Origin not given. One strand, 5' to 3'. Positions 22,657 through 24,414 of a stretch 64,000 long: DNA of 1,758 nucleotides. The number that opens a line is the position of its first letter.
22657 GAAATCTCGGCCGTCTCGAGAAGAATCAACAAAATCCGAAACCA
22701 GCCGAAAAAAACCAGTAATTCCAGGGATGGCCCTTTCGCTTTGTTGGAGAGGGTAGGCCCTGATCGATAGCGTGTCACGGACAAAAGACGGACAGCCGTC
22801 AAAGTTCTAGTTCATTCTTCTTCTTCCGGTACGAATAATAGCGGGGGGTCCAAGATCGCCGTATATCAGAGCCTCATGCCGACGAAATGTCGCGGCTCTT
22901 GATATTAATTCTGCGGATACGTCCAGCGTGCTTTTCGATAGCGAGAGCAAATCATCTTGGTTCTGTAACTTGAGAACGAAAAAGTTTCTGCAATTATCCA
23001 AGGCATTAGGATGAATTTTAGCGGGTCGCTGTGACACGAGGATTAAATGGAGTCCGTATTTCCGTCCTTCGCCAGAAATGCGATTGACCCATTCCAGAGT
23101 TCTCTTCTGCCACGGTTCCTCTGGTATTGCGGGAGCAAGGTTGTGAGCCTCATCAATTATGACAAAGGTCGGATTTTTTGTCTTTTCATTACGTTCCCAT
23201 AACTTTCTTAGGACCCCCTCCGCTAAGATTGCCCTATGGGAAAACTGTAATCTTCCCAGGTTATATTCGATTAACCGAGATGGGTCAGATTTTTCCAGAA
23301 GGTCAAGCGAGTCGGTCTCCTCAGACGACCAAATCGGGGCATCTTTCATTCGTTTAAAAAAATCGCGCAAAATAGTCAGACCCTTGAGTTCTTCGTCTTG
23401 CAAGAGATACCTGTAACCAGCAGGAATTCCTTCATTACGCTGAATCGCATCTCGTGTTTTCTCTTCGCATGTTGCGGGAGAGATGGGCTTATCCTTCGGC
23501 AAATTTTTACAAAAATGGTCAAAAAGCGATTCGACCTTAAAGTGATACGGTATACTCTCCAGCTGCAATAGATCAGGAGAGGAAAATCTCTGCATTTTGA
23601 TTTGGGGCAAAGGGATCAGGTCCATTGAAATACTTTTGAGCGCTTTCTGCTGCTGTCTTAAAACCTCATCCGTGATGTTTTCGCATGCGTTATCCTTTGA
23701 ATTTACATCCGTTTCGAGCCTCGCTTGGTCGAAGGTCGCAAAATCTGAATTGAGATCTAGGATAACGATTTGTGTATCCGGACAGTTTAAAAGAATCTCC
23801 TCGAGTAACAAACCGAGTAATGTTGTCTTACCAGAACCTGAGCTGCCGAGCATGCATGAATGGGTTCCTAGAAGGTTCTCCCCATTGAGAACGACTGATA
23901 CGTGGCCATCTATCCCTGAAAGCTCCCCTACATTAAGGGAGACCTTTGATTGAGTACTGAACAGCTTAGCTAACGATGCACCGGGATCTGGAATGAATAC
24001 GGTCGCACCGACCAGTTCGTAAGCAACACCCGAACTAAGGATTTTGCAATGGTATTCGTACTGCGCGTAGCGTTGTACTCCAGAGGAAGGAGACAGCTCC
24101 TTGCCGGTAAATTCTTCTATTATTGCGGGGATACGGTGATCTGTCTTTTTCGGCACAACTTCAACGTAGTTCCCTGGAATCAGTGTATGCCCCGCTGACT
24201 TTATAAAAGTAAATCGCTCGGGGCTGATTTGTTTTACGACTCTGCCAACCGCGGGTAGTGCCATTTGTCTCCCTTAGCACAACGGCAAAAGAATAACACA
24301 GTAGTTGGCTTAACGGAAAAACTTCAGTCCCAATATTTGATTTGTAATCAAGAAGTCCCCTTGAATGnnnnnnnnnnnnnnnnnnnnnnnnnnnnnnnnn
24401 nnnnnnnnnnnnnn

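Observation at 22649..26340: Low-GC island carrying a HerA-like ATPase, a degenerate-PLD-like protein and small membrane proteins: candidate undescribed defense module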

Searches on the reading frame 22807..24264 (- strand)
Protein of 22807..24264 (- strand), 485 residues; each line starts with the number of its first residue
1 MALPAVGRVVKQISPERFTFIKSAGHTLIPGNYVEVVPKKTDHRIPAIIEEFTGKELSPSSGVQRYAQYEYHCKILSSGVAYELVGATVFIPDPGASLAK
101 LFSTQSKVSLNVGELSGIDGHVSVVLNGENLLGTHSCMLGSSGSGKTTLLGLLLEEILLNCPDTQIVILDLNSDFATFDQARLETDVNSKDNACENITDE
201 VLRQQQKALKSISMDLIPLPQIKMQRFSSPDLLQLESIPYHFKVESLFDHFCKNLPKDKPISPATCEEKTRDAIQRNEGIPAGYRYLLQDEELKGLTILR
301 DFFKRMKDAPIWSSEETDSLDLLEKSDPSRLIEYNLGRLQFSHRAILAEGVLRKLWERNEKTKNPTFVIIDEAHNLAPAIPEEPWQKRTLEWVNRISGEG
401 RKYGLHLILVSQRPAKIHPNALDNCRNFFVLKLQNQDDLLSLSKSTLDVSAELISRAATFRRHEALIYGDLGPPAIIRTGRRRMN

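Call 4: search_protein_families(library=pfam, proteins=[window:22807-24264:-], max_evalue=0.1)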
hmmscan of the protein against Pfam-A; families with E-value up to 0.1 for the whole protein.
window:22807-24264:- (485 aa): 10 families
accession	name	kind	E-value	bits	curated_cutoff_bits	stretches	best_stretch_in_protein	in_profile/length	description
PF01935.23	DUF87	-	7.3e-13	49.6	23.2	1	111-219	2-84/220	Helicase HerA, central domain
PF13401.12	AAA_22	-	2.5e-06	28.3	27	1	351-412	70-123/130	AAA domain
PF00004.35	AAA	-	5e-05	24.2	21.2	1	331-428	26-126/131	ATPase family associated with various cellular activities (AAA)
PF01580.24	FtsK_SpoIIIE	-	6.9e-05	22.8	24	1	360-415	166-220/221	FtsK/SpoIIIE family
PF13191.12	AAA_16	-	0.00087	20.3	32.6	0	140-377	31-145/167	AAA ATPase domain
PF00270.35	DEAD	-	0.0012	19.1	26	0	340-377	93-130/167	DEAD/DEAH box helicase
PF13173.12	AAA_14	-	0.0022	18.4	27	0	139-189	8-56/129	AAA domain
PF10412.15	TrwB_AAD_bind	-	0.0031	16.9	20.5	1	134-196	16-77/387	Type IV secretion-system coupling protein DNA-binding domain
PF00005.33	ABC_tran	-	0.0095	17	25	1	134-157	12-35/137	ABC transporter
PF05707.18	Zot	-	0.011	15.6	20.3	1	354-420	71-134/197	Zonular occludens toxin (Zot)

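Call 5: search_protein_families(library=padloc, proteins=[window:22807-24264:-], max_evalue=0.1)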
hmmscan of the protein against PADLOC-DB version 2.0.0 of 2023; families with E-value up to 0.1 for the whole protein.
window:22807-24264:- (485 aa): 19 families
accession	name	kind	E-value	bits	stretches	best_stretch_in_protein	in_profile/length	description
PDLC04105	HerA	-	3.8e-36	122.8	2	355-470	410-525/576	-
PDLC02185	HerA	-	1.3e-28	98.1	2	354-470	435-551/585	-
PDLC04100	HerA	-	6.4e-28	95.8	2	354-470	429-545/580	-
PDLC04102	HerA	-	4.6e-27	92.6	2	348-470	488-609/654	-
PDLC04140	mad8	-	2.3e-23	81.2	1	133-468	27-287/314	mads_8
PDLC04106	HerA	-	3.2e-22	76.8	2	358-469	504-617/667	-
PDLC04103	HerA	-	1e-21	74.9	2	304-469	373-545/579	-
PDLC02188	HerA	-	2.1e-20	71.1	2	358-470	419-532/578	-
PDLC04098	HerA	-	2.4e-20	70.7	2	357-469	519-635/686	-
PDLC04104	HerA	-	1.8e-19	67.7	1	356-470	212-326/379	-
PDLC04097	HerA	-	4.1e-19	66.7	1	357-451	466-565/618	-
PDLC01055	HerA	-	2.6e-17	60.8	2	84-186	110-210/532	Type III coevolved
PDLC04099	HerA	-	3.5e-07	27.7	1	105-177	142-212/214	-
PDLC04101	HerA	-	5.4e-07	26.7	1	104-181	140-215/400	-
PDLC04107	HerA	-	2e-06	25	1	109-179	146-214/306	-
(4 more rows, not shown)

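Call 6: search_protein_families(library=ncbifam, proteins=[window:22807-24264:-], max_evalue=0.1)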
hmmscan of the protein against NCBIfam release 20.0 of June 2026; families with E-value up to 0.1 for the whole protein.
window:22807-24264:- (485 aa): 25 families
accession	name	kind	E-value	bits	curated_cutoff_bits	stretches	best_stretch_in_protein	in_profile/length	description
NF042943.1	HerA_antiphage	equivalog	3.5e-27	95.2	800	2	354-470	423-539/566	anti-phage-associated helicase HerA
NF042944.1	HerA_antiphage_2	equivalog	1.7e-22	79.9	850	2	356-470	417-532/576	anti-phage-associated helicase HerA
NF040819.1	helicase_HerA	equivalog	7.9e-17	61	970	2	349-470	387-504/561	DNA double-strand break repair helicase HerA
NF040937.1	HerA_Thermprot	equivalog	2.2e-15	56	800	1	358-478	343-460/487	DNA double-strand break repair helicase HerA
NF053655.1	CedD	equivalog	8.9e-09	34.5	600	1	355-426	411-472/527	DNA-translocating ATPase CedD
TIGR03925.1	T7SS_EccC_b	equivalog_domain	9.9e-07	27.4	346.55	1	360-466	182-282/564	type VII secretion protein EccCb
NF033849.1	ser_rich_anae_1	subfamily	6e-05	20.6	650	1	395-438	1052-1095/1163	serine-rich protein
NF045975.1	VirB4_plasma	equivalog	0.00023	19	590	0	138-178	520-558/894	Mbov_0397 family ICE element conjugal transfer ATPase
NF045971.1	conju_CD1110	equivalog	0.00036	18.9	325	1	124-178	406-459/752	VirB4-like conjugal transfer ATPase, CD1110 family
TIGR03924.1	T7SS_EccC_a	equivalog_domain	0.00051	18.9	509.15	0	132-178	449-496/673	type VII secretion protein EccCa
NF050005.1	ABC_ATPase_Uup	equivalog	0.00051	18.4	900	1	133-194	345-405/636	ATP-binding cassette ATPase Uup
TIGR00929.1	VirB4_CagE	subfamily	0.0015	16.8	643.1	1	135-175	439-478/792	VirB4 family type IV secretion/conjugal transfer ATPase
TIGR02782.1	TrbB_P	equivalog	0.0018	17.7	304.55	1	138-170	141-173/303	P-type conjugative transfer ATPase TrbB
NF008358.0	PRK11147.1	equivalog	0.0025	16.1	936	1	133-195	345-406/635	ABC transporter ATP-binding protein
TIGR03928.1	T7_EssCb_Firm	equivalog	0.0025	15.4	778.4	0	393-438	605-648/1296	type VII secretion protein EssC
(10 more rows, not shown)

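Call 7: search_solved_structures(query=window:22807-24264:-, max_evalue=0.01)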
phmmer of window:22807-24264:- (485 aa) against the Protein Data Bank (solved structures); distinct sequences matched with E-value up to 0.01: 11.
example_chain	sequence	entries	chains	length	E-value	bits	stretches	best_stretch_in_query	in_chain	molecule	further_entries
8wiv_A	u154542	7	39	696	1.3e-21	80.3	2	355-470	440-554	Helicase HerA central domain-containing protein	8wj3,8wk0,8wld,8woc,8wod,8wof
8xau_A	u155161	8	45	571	2.2e-18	69.6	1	357-478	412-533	ATP-binding protein | HerA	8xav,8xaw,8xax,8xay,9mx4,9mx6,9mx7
9c1m_M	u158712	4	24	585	5.2e-18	68.4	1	357-478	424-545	ATP-binding protein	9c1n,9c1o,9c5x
8j4u_M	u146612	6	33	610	7e-17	64.7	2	339-470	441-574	Nucleoside triphosphate hydrolase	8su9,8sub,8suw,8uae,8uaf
8ziq_M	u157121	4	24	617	3e-15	59.3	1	365-471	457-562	HerA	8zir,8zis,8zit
8yho_A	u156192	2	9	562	9.5e-15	57.6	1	329-473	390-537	DUF87 domain-containing protein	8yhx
9x1l_A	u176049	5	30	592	3.7e-13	52.4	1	356-478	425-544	DNA helicase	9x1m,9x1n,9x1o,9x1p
4d2i_A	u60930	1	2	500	1.3e-11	47.3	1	357-478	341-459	HERA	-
7np7_C1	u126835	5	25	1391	0.00014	24.1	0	132-176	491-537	ESX-5 secretion system protein EccC5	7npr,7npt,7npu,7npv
8wet_A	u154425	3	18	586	0.0012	21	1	393-445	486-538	TdpA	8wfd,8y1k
7b9f_C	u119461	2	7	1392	0.0076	18.4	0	132-176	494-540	EccC5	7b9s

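Call 12: find_homologous_proteins(query=window:22807-24264:-)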
Query window:22807-24264:- (485 aa): 482 proteins with E <= 0.001 among 8000 candidates; the best 120 are listed.
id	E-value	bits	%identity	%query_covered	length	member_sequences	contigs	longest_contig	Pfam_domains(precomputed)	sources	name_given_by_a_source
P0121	0.0e+0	1094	100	100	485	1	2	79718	PF01935.24,PF13401.13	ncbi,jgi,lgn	jgi:hypothetical protein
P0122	1.6e-218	744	69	100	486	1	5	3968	PF01935.24,PF00004.36,PF13401.13,PF01580.25,PF13191.13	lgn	-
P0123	7.4e-155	534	71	71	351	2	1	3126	PF01935.24,PF00004.36,PF13401.13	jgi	-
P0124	2.2e-141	490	59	82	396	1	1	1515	PF01935.24,PF13401.13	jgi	jgi:hypothetical protein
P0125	6.4e-126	439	59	66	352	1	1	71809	PF01935.24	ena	-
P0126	5.7e-118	413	46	99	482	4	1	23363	PF01935.24,PF00004.36,PF13401.13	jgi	jgi:hypothetical protein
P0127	3.0e-116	407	45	100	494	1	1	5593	PF01935.24,PF13401.13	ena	-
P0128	5.4e-115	403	44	99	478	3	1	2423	PF01935.24,PF00004.36,PF13401.13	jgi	jgi:uncharacterized protein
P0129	3.8e-107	377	41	100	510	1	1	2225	PF01935.24,PF13401.13,PF01580.25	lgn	-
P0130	1.2e-105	372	43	99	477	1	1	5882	PF01935.24,PF13401.13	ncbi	-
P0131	3.9e-105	371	43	99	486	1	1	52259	PF01935.24,PF13401.13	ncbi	ncbi:MAG: ATP-binding protein [Candidatus Binatia bacterium]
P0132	2.5e-102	361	39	98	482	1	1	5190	PF01935.24,PF13401.13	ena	-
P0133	8.7e-100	353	62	36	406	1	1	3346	PF01935.24,PF13401.13,PF01580.25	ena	-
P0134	1.7e-97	345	63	36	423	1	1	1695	PF01935.24,PF13401.13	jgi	-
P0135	4.8e-95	337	43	94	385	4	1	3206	PF01935.24,PF13401.13,PF01580.25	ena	-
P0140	3.4e-75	272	34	98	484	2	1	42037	PF01935.24,PF13401.13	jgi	jgi:hypothetical protein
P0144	7.8e-61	225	33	99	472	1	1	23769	PF01935.24,PF13401.13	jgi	jgi:uncharacterized protein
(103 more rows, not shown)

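Call 21: find_encoding_contigs(protein=P0126, flank=7000, max_places=2)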
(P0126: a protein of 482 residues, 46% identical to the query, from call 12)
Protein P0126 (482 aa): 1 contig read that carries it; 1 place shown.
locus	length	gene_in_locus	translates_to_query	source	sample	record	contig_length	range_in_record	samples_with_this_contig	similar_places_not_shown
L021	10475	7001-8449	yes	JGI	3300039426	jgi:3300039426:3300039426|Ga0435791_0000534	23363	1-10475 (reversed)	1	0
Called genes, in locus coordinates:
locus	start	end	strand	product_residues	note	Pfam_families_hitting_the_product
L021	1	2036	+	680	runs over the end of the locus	PF20442:BrxL_N, PF13337:BrxL_ATPase, PF13541:ChlI (weak)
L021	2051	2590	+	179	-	-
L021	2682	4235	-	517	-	PF00589:Phage_integrase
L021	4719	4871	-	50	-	-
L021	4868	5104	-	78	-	PF12728:HTH_17 (weak)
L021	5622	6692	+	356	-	PF13102:Phage_int_SAM_5 (weak), PF00589:Phage_integrase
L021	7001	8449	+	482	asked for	PF01935:DUF87, PF00004:AAA (faint), PF13401:AAA_22 (faint)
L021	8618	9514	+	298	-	PF00583:Acetyltransf_1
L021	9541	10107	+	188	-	PF13207:AAA_17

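Call 22: find_encoding_contigs(protein=P0131, flank=7000, max_places=2)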
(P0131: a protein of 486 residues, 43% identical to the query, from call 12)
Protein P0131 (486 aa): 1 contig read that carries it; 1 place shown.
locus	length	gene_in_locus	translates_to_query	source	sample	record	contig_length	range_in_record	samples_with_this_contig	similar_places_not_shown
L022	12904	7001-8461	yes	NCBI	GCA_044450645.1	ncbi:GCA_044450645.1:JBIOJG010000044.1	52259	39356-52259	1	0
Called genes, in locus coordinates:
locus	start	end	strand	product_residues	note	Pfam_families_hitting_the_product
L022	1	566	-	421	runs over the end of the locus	PF00067:p450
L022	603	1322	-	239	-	PF00440:TetR_N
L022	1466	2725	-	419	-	PF02771:Acyl-CoA_dh_N (faint), PF02770:Acyl-CoA_dh_M, PF00441:Acyl-CoA_dh_1, PF22924:ACOX_C_alpha1 (faint), PF08028:Acyl-CoA_dh_2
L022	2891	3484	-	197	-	PF13453:Zn_ribbon_TFIIB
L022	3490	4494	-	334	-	PF01435:Peptidase_M48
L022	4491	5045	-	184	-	PF04011:LemA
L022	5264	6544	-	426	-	PF03952:Enolase_N, PF00113:Enolase_C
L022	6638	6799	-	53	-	-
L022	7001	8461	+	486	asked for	PF01935:DUF87, PF13401:AAA_22 (faint)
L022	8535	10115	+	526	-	PF06745:ATPase, PF03796:DnaB_C (faint), PF05729:NACHT (faint), PF07088:GvpD_P-loop (faint), PF13481:AAA_25 (faint), PF24883:NPHP3_N (faint), PF06745:ATPase (weak)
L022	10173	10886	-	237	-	PF14518:Haem_oxygenas_2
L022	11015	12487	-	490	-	-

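Call 23: find_encoding_contigs(protein=P0122, flank=7000, max_places=5)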
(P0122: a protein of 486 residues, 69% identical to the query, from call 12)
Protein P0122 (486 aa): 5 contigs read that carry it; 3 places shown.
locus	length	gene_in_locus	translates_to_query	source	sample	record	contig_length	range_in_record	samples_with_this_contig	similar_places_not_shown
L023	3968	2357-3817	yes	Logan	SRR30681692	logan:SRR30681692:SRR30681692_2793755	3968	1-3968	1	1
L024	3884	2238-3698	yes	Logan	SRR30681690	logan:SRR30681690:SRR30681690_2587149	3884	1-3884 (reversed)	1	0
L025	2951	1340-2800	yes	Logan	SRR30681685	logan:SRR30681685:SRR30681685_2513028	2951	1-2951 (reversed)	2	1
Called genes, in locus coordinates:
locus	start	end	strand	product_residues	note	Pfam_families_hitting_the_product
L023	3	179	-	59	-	?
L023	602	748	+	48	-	-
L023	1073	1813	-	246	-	-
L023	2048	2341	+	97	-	-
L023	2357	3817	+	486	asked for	PF01580:FtsK_SpoIIIE (faint), PF01935:DUF87, PF00004:AAA (faint), PF13191:AAA_16 (faint), PF13401:AAA_22 (faint)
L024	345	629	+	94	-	PF02604:PhdYeFM_antitox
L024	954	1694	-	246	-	-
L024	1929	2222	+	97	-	-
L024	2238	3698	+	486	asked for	PF01580:FtsK_SpoIIIE (faint), PF01935:DUF87, PF00004:AAA (faint), PF13191:AAA_16 (faint), PF13401:AAA_22 (faint)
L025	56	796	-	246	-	-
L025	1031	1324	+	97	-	-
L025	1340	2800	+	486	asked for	PF01580:FtsK_SpoIIIE (faint), PF01935:DUF87, PF00004:AAA (faint), PF13191:AAA_16 (faint), PF13401:AAA_22 (faint)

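Call 24: find_encoding_contigs(protein=P0125, flank=7000, max_places=2)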
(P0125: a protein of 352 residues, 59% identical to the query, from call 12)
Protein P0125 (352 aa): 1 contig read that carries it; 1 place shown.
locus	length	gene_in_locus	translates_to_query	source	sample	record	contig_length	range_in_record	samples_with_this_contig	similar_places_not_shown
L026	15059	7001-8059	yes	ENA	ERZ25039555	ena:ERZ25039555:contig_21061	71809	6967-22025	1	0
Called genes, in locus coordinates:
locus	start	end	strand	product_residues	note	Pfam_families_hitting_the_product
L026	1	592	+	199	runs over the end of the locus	PF01206:TusA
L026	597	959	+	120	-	PF02635:DsrE, PF13686:DrsE_2 (faint)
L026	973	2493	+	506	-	PF01206:TusA, PF01717:Meth_synt_2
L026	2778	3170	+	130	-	PF00903:Glyoxalase, PF13669:Glyoxalase_4 (weak), PF18029:Glyoxalase_6 (weak)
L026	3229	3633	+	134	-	PF00903:Glyoxalase, PF13669:Glyoxalase_4 (weak), PF18029:Glyoxalase_6 (weak)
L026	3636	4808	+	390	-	PF13343:SBP_bac_6 (faint)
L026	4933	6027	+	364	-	PF04909:Amidohydro_2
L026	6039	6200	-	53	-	-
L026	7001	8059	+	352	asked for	PF01935:DUF87 (faint)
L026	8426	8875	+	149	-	PF19980:DUF6416 (weak)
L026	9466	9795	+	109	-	-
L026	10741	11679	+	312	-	-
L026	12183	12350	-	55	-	-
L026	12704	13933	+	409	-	-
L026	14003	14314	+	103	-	-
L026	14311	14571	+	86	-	PF12728:HTH_17 (faint)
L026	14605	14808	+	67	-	PF13560:HTH_31, PF01381:HTH_3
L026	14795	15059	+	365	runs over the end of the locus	PF00589:Phage_integrase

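Call 25: find_encoding_contigs(protein=P0140, flank=7000, max_places=2)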
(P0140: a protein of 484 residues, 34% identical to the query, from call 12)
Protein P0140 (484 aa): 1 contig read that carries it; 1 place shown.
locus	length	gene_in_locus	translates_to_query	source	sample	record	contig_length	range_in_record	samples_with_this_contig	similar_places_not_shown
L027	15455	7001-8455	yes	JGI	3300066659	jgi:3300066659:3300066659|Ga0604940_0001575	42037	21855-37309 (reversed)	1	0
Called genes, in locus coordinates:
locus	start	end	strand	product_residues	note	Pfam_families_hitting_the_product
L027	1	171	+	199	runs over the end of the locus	PF00589:Phage_integrase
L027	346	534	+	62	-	-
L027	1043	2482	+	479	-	-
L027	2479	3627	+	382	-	-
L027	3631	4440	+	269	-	-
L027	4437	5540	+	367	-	-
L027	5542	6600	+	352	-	-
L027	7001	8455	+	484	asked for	PF01935:DUF87, PF13401:AAA_22 (faint)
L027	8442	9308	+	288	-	PF13302:Acetyltransf_3, PF00583:Acetyltransf_1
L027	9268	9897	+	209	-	PF13207:AAA_17, PF13238:AAA_18 (weak)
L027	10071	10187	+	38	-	-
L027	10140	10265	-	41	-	-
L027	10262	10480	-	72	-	-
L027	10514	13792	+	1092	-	-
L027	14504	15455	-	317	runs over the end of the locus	-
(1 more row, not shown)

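Call 32: find_related_loci(query=A2, collection=metagenome_contigs, flank=6000)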
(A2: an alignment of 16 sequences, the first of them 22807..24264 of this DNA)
Query A2 (485 aa) in metagenome_contigs; peptide patterns used: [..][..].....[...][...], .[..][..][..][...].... (x = any residue, [..] = any of these).
600 stretches matched a pattern (row limit reached: there are more); 171 encode a relative of the query (tblastn E <= 1e-3); the best 80 are kept; 80 distinct loci.
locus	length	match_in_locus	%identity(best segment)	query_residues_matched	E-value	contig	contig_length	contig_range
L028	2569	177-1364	65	6-484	3e-67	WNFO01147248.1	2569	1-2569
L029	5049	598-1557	32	132-482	8e-39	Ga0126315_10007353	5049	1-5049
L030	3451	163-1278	30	97-482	1e-38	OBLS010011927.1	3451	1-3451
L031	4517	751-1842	31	88-482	5e-38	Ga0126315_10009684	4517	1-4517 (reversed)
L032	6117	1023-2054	31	107-482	2e-37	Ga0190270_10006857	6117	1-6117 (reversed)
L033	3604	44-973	30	135-482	2e-37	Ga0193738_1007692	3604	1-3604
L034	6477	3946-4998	31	103-482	2e-36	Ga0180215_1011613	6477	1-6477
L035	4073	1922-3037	30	92-471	1e-36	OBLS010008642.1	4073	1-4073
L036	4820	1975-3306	27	17-482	2e-36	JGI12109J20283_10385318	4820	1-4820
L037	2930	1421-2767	30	17-482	2e-36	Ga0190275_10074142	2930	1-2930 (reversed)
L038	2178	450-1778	29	18-482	9e-36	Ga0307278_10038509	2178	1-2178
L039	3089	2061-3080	30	110-482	1e-35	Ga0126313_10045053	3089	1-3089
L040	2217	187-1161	29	135-482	3e-35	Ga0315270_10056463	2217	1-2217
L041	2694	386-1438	31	99-482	2e-35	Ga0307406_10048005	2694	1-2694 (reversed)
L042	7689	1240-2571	28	17-482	1e-34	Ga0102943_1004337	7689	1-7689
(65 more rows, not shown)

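Call 50: find_encoding_contigs(protein=P0127, flank=6000, max_places=2)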
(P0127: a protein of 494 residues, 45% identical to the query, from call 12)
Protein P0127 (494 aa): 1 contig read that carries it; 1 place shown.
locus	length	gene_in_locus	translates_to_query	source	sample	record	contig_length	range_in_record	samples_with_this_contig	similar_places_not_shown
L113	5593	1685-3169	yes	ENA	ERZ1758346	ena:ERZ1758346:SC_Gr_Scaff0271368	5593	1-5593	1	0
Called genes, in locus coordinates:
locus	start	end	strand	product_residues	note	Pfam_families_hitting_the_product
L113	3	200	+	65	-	?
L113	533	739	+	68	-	-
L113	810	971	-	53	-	-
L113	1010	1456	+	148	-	PF22091:DUF6941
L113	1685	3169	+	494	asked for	PF01935:DUF87, PF13401:AAA_22 (faint)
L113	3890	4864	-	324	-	PF00561:Abhydrolase_1, PF12146:Hydrolase_4, PF12697:Abhydrolase_6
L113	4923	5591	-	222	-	?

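Call 51: find_encoding_contigs(protein=P0130, flank=6000, max_places=2)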
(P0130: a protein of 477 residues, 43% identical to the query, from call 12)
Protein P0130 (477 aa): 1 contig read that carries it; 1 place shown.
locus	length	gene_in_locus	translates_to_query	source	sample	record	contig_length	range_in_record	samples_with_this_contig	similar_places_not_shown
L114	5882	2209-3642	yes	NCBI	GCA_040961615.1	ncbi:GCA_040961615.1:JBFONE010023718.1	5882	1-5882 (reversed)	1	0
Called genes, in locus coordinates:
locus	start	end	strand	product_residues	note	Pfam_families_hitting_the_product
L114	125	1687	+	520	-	PF24391:HD-CE, PF01008:IF-2B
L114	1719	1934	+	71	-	-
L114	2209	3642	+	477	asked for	PF01935:DUF87, PF13401:AAA_22 (faint)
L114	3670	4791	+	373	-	PF00583:Acetyltransf_1 (weak)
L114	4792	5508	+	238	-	PF13207:AAA_17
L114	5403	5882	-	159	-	?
